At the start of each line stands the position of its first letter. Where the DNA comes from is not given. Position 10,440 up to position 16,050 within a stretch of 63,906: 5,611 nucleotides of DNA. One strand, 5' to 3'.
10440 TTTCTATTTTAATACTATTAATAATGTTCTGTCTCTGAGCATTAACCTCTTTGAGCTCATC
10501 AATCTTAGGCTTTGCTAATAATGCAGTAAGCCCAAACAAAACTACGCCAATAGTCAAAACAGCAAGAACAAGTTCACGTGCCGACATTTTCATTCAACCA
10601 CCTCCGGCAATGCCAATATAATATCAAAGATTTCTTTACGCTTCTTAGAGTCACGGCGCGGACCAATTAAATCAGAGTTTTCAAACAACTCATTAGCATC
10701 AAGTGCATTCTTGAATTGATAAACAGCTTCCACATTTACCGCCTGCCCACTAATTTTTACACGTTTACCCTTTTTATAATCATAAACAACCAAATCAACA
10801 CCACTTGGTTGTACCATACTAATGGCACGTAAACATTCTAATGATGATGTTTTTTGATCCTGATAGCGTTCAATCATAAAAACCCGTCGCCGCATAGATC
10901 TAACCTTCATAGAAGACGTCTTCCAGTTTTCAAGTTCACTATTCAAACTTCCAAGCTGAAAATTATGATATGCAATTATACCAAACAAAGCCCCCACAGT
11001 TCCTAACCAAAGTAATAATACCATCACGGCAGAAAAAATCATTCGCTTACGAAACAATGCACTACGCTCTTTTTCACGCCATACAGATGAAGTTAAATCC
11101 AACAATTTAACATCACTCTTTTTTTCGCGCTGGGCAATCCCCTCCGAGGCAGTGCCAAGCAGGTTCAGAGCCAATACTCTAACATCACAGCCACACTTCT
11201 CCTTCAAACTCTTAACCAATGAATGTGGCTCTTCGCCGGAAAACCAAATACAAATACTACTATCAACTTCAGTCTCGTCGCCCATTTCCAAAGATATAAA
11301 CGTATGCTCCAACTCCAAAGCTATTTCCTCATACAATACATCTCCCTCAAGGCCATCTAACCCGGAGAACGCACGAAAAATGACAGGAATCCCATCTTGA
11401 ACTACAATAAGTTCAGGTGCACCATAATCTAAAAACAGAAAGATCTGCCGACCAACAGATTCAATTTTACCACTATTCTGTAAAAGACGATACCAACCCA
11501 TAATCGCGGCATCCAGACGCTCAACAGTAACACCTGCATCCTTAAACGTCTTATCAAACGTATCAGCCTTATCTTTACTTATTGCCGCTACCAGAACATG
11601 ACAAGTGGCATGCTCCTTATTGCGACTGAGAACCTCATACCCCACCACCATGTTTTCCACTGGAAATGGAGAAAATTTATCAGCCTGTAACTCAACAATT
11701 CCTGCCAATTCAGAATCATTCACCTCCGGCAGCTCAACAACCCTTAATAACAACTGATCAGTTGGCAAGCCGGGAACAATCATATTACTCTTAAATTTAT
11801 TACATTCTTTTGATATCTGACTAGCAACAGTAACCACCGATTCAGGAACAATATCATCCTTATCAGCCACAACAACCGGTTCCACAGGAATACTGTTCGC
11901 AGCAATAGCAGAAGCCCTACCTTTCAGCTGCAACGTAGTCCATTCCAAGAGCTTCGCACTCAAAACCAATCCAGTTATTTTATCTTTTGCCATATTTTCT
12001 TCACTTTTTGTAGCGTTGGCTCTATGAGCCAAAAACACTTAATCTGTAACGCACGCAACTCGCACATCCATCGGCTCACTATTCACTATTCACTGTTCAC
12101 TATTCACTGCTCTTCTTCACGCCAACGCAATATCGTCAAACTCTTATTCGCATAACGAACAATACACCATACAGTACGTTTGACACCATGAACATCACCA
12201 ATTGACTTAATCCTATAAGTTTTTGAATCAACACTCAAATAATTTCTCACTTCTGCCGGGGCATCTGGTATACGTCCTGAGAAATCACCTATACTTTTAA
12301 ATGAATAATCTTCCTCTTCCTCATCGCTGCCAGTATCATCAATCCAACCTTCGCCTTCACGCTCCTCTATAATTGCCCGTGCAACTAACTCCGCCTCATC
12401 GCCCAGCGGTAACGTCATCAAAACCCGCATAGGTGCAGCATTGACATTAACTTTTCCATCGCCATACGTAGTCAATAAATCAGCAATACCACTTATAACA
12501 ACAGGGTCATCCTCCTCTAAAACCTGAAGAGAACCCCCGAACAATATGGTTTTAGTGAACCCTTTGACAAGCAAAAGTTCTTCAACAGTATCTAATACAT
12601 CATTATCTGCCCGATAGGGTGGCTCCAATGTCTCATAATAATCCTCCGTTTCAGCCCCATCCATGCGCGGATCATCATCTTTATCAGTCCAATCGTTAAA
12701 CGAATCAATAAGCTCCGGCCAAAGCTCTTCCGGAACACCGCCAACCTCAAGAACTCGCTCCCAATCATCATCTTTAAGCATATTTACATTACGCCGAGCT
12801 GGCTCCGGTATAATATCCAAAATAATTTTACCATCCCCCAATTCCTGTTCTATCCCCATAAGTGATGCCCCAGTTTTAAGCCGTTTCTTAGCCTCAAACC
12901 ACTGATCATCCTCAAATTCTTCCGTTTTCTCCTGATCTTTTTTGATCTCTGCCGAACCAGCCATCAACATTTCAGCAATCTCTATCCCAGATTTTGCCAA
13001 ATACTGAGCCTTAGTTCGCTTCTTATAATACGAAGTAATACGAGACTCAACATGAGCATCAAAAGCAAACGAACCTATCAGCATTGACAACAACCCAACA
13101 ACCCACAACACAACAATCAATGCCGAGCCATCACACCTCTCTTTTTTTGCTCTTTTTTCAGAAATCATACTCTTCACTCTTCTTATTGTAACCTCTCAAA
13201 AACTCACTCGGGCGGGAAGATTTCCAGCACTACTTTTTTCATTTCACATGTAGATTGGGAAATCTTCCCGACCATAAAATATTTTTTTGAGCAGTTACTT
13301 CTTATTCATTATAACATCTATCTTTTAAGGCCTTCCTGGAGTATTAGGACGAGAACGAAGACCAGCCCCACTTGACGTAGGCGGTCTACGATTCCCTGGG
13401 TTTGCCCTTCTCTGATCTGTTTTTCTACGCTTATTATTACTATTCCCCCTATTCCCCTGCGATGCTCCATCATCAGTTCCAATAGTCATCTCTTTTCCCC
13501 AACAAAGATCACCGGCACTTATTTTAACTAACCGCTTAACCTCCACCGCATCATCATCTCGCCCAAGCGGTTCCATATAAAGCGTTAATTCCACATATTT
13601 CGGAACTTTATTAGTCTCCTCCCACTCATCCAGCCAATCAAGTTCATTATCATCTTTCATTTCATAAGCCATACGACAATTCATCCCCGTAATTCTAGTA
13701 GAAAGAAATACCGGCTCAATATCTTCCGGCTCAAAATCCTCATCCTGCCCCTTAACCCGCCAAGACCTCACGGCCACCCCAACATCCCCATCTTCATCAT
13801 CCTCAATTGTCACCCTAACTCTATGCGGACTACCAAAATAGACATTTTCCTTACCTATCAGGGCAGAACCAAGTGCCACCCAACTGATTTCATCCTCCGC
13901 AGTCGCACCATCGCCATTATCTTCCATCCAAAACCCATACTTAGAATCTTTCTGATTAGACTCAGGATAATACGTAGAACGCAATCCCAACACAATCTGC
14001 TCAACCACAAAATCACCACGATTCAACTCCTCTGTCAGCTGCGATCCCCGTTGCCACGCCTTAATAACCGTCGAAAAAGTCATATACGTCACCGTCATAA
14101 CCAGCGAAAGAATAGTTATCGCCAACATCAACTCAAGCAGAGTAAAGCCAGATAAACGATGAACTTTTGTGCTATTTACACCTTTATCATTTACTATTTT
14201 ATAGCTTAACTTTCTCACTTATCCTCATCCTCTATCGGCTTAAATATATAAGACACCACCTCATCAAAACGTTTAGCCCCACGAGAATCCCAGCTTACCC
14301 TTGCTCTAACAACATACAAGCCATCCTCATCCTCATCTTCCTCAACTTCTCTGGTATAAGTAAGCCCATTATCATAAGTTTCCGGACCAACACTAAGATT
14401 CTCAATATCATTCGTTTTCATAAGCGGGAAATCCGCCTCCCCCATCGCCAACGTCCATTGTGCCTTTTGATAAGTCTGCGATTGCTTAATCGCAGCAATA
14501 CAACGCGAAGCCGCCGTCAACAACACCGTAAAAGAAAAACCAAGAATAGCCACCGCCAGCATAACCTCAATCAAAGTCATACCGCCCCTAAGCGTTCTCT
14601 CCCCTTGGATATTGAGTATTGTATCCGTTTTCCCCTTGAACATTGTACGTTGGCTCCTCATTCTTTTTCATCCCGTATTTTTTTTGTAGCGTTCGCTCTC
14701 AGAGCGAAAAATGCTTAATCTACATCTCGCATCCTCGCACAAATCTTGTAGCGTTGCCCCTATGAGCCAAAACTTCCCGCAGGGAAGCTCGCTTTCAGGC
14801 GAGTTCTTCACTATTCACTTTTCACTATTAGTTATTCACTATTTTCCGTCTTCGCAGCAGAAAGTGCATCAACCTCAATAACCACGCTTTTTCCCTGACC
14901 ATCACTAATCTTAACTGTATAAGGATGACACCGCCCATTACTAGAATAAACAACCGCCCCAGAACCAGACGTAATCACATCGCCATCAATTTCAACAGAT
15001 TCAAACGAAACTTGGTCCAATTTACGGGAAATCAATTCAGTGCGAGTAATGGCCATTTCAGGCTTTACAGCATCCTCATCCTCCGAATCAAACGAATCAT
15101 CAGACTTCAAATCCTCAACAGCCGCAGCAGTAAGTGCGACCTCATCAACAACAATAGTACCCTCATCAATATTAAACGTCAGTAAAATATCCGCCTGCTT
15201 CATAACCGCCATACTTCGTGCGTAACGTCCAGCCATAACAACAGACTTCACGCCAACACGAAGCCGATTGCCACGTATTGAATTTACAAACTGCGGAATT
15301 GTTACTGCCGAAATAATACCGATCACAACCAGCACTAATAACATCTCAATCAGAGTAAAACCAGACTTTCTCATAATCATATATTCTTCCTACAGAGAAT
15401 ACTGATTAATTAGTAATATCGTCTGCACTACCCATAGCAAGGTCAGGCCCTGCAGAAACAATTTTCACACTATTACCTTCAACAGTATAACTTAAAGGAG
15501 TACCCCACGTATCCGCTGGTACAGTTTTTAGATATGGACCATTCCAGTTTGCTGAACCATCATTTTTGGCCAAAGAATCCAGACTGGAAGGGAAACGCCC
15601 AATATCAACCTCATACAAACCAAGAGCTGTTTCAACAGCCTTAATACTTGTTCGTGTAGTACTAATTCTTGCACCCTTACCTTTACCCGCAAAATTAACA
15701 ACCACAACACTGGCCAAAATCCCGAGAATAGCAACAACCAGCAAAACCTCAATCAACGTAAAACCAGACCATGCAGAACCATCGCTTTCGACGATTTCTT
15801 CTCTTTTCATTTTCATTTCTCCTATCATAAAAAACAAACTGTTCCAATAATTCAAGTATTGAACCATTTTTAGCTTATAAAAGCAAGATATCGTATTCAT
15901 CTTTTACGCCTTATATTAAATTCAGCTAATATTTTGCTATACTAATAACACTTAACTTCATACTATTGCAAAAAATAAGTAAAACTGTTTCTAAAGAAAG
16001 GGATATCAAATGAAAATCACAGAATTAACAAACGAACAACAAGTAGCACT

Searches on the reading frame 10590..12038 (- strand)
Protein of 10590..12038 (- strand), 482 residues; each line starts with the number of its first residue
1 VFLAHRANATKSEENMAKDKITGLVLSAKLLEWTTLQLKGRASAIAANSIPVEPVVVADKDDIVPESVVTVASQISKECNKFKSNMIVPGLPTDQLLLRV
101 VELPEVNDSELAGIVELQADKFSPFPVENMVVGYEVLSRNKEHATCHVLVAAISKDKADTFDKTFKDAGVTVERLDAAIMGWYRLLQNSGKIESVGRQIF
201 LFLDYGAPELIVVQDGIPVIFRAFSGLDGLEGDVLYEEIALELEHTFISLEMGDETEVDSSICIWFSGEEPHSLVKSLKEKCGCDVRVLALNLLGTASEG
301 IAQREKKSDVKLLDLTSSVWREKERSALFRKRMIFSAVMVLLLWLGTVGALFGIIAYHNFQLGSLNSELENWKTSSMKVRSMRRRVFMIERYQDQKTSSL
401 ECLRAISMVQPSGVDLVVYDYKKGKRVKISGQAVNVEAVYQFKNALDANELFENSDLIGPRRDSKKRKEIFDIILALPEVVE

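Call 30: search_protein_families(library=pfam, proteins=[window:10590-12038:-], max_evalue=0.01)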
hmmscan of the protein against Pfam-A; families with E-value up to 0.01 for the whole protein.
window:10590-12038:- (482 aa): 2 families
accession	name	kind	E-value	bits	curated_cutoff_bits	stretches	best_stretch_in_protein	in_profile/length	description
PF11104.14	PilM_2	-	1.1e-10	41.4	27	1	48-177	27-157/340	Type IV pilus assembly protein PilM;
PF05137.18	PilN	-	0.00011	22.6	22.8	1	403-467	3-68/78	Fimbrial assembly protein (PilN)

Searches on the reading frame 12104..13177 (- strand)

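Call 30: search_protein_families(library=pfam, proteins=[window:12104-13177:-], max_evalue=0.01)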
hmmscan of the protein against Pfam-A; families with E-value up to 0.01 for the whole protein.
window:12104-13177:- (357 aa): 2 families
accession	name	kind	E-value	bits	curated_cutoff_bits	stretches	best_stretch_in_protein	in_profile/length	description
PF21687.3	T2SSK_1st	-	7.6e-15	56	26.2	1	138-211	22-94/107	Type II secretion system (T2SS), protein K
PF03934.19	T2SSK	-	0.00052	20.8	24.2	1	243-279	1-36/63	Type II secretion system (T2SS), protein K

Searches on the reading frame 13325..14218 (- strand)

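Call 30: search_protein_families(library=pfam, proteins=[window:13325-14218:-], max_evalue=0.01)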
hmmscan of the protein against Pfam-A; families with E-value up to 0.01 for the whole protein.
window:13325-14218:- (297 aa): 1 family
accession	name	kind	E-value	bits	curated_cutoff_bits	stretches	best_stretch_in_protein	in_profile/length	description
PF07963.17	N_methyl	-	4.9e-07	29.5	21.2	1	23-45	5-27/27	Prokaryotic N-terminal methylation motif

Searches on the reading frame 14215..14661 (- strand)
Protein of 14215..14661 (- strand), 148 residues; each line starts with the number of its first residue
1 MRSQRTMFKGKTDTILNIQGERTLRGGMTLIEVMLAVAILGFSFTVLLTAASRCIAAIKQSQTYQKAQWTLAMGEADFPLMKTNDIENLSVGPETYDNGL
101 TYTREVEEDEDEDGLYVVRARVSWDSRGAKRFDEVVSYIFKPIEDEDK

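Call 30: search_protein_families(library=pfam, proteins=[window:14215-14661:-], max_evalue=0.01)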
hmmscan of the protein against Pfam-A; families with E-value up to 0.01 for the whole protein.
window:14215-14661:- (148 aa): 1 family
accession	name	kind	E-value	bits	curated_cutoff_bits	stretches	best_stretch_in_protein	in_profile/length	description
PF07963.17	N_methyl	-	0.00013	21.8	21.2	1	25-47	4-26/27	Prokaryotic N-terminal methylation motif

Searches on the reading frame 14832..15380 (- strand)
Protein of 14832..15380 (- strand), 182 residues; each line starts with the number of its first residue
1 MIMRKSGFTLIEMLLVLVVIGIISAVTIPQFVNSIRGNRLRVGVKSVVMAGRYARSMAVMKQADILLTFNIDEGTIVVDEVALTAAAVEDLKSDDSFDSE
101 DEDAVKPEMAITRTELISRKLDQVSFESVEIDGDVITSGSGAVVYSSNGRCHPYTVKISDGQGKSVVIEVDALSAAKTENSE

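Call 30: search_protein_families(library=pfam, proteins=[window:14832-15380:-], max_evalue=0.01)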
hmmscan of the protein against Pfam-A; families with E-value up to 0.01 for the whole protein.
window:14832-15380:- (182 aa): 2 families
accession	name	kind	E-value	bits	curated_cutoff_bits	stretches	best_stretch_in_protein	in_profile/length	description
PF07963.17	N_methyl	-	1.1e-06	28.4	21.2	1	3-27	2-26/27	Prokaryotic N-terminal methylation motif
PF12019.13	GspH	-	0.0038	18.1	21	0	52-171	10-105/108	Type II transport protein GspH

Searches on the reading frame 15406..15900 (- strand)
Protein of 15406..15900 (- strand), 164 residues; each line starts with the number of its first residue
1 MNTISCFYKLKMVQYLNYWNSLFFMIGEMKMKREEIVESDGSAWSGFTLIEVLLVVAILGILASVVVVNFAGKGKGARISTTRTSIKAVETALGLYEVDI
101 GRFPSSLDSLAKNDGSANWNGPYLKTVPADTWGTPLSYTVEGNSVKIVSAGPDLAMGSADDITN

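Call 30: search_protein_families(library=pfam, proteins=[window:15406-15900:-], max_evalue=0.01)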
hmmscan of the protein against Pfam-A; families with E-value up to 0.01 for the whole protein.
window:15406-15900:- (164 aa): 2 families
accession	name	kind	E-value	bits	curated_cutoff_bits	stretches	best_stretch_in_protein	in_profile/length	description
PF08334.16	T2SSG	-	1e-17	64.6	21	1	72-162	4-105/108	Type II secretion system (T2SS), protein G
PF07963.17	N_methyl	-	1.9e-05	24.5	21.2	1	45-66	5-26/27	Prokaryotic N-terminal methylation motif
